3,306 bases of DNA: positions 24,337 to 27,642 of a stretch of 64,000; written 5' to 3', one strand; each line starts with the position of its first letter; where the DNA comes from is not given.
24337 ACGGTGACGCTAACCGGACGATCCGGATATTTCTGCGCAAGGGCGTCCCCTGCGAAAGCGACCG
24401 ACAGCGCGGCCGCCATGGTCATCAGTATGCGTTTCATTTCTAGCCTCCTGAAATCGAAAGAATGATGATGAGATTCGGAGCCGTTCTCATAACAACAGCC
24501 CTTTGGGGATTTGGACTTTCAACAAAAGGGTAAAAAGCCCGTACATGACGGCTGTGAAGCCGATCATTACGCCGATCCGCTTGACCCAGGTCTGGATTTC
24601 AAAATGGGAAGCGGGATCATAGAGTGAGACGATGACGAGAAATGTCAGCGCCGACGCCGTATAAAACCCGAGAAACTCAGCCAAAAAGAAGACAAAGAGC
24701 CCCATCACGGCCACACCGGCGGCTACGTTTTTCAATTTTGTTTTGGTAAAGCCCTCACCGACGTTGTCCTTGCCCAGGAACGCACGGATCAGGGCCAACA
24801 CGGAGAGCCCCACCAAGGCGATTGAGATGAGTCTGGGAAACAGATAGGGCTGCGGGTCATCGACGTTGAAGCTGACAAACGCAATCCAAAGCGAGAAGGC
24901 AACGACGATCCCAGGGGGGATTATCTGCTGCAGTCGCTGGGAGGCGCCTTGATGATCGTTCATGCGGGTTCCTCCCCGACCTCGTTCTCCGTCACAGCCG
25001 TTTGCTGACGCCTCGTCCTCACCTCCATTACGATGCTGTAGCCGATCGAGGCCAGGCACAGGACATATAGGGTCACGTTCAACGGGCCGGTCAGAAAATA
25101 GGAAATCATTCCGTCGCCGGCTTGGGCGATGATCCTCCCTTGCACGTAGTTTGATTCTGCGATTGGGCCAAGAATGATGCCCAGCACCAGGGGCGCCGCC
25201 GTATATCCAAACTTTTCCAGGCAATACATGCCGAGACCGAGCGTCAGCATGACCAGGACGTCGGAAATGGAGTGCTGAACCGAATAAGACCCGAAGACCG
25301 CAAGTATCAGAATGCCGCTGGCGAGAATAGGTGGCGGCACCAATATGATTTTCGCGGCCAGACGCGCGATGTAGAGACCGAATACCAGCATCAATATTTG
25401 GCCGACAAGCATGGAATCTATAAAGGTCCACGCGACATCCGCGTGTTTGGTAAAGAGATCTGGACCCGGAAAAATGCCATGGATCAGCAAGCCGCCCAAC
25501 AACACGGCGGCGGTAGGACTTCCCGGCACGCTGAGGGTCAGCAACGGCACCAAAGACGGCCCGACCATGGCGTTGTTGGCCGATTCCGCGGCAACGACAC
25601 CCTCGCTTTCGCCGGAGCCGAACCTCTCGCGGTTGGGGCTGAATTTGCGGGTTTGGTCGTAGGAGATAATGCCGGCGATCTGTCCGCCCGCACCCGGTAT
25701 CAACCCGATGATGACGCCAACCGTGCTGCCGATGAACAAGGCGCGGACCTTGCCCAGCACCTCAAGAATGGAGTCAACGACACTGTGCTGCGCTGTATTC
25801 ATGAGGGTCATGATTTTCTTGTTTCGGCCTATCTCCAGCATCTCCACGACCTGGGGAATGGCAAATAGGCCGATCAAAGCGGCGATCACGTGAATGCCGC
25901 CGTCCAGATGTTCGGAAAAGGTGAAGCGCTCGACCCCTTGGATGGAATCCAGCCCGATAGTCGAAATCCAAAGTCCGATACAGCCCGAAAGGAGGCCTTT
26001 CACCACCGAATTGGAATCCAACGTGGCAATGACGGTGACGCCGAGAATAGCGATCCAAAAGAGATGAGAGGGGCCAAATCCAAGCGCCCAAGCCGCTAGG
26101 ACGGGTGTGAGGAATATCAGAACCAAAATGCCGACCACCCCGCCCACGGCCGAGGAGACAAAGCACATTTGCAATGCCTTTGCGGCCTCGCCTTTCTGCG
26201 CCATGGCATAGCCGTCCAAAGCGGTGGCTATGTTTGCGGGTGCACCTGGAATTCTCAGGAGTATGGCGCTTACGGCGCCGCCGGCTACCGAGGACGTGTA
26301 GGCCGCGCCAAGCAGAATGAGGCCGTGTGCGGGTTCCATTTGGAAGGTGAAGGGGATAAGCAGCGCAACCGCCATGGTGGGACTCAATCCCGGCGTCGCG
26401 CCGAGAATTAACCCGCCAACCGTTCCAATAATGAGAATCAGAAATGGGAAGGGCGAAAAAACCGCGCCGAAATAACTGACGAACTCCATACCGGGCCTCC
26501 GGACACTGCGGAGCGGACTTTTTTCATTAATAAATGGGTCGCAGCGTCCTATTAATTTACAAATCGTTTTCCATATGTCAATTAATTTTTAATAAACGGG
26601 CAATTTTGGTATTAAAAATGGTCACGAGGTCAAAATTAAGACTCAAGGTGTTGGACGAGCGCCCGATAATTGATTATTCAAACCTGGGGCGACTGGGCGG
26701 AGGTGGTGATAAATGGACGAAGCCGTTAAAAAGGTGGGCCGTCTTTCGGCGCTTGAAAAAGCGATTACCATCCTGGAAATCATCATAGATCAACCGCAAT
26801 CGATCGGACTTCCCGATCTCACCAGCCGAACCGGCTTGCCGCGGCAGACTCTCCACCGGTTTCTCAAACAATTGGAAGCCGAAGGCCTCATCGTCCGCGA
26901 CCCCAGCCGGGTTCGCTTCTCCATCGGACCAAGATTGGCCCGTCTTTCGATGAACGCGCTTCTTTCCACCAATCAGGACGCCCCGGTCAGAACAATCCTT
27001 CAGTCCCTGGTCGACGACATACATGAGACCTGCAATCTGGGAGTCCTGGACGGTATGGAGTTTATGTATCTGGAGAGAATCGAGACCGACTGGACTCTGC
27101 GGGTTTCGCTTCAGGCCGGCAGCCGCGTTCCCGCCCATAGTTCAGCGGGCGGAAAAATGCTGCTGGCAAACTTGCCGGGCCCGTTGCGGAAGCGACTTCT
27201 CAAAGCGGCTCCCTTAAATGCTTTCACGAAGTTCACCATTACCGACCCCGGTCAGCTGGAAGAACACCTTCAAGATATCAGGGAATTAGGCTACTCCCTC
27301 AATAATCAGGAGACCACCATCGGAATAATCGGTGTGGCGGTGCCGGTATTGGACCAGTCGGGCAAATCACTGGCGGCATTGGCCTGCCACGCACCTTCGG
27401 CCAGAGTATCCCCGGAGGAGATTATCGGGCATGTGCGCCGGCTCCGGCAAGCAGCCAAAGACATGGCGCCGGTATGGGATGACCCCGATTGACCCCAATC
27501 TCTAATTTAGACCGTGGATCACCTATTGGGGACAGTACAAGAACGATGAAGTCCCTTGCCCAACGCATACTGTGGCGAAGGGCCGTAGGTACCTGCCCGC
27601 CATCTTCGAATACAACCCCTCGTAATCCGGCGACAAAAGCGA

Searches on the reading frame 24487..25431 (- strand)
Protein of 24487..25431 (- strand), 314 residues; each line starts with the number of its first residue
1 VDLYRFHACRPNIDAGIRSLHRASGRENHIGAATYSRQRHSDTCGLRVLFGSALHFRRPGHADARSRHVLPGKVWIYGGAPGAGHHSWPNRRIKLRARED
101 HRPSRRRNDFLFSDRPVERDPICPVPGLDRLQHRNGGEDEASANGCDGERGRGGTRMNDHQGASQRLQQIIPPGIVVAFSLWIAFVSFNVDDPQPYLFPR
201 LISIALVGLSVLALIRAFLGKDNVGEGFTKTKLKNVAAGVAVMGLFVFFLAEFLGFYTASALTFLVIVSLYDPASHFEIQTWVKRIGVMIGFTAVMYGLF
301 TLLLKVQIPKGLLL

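Call 77: search_protein_families(library=pfam, proteins=[window:24487-25431:-], max_evalue=0.01)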
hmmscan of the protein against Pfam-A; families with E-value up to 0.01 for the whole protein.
window:24487-25431:- (314 aa): 1 family
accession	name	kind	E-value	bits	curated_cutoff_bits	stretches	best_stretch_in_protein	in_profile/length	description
PF07331.16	TctB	-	4.7e-16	59.6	29.1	1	175-309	6-137/137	Tripartite tricarboxylate transporter TctB family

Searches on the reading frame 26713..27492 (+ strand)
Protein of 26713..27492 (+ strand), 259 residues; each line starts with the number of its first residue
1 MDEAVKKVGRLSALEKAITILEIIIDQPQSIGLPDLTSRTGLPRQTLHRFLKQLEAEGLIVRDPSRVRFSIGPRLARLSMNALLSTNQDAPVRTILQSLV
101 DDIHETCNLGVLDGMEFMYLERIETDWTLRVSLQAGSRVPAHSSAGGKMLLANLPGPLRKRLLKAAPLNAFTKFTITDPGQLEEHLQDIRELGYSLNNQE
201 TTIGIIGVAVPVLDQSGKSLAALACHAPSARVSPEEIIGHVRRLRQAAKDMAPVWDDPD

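Call 51: search_protein_families(library=pfam, proteins=[window:26713-27492:+], max_evalue=0.001)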
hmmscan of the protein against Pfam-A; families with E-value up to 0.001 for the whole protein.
window:26713-27492:+ (259 aa): 7 families
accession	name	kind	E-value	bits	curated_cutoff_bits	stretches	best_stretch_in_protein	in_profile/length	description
PF01614.24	IclR_C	-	9.7e-37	126.6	24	1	92-250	13-171/174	Bacterial transcriptional regulator IclR C-terminal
PF09339.16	HTH_IclR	-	1.4e-11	44.4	22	1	13-64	1-52/52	IclR helix-turn-helix domain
PF13412.12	HTH_24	-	6.9e-06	26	21.9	1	19-60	7-47/48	Winged helix-turn-helix DNA-binding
PF12802.13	MarR_2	-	1.1e-05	25.9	27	1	19-65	9-55/61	MarR family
PF25213.1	HVO_A0261_N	-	1.8e-05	25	35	1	10-67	6-61/86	HVO_A0261 N-terminal domain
PF13545.12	HTH_Crp_2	-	0.00041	20.7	27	0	35-68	27-60/70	Crp-like helix-turn-helix domain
PF01047.28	MarR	-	0.00078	19.7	24.6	0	20-65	8-52/59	MarR family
